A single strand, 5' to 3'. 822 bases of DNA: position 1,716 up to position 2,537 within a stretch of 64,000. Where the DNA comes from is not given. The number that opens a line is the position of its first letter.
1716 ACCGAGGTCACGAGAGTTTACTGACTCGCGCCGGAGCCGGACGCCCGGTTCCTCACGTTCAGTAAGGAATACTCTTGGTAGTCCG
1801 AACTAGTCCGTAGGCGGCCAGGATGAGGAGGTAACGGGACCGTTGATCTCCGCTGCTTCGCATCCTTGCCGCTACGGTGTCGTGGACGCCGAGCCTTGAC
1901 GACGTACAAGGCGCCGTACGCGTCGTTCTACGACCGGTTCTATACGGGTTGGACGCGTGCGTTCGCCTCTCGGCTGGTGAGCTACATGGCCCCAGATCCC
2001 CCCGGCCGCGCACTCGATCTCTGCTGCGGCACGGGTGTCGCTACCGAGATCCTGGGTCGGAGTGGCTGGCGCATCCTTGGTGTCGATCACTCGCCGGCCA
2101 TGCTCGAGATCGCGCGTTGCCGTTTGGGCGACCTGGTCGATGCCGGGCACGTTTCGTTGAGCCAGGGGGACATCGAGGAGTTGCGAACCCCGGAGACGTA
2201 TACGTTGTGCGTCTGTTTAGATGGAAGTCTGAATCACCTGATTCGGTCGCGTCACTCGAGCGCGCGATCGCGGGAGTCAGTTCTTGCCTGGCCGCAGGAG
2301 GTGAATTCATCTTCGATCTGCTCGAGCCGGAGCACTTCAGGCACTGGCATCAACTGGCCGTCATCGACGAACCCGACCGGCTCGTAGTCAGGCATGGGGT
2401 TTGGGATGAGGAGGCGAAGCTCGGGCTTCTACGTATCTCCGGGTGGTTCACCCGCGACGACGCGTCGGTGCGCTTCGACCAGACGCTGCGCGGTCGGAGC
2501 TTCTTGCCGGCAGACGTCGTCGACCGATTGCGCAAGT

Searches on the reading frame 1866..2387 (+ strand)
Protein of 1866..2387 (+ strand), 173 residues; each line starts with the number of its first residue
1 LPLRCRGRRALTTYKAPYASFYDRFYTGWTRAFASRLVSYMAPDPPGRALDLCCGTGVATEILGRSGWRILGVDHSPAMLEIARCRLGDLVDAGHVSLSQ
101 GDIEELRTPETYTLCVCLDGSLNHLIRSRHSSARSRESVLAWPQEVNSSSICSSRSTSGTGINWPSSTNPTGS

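Call 76: search_protein_families(library=pfam, proteins=[window:1866-2387:+], max_evalue=0.01)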
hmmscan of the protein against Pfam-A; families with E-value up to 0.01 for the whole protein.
window:1866-2387:+ (173 aa): 7 families
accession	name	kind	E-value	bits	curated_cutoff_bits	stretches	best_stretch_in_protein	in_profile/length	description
PF13649.12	Methyltransf_25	-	1e-12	49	27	1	50-127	2-79/97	Methyltransferase domain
PF08241.18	Methyltransf_11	-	3.6e-09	37.6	21.2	1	50-127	1-74/95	Methyltransferase domain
PF13489.12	Methyltransf_23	-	2.2e-08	34.5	27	1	28-124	3-93/164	Methyltransferase domain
PF08242.18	Methyltransf_12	-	3.2e-08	34.6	30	1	50-128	1-80/98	Methyltransferase domain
PF13847.12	Methyltransf_31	-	9.8e-06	25.7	27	1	48-108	6-68/145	Methyltransferase domain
PF01209.24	Ubie_methyltran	-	0.00039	20.3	20.1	1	36-109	38-113/233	ubiE/COQ5 methyltransferase family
PF01728.25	FtsJ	-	0.0016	18.9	24.1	1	46-121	22-100/181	FtsJ-like methyltransferase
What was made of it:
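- Checked: The methyltransferase domain does break off at profile position 79 of 97 in ORF 1866-2387 (call 76).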
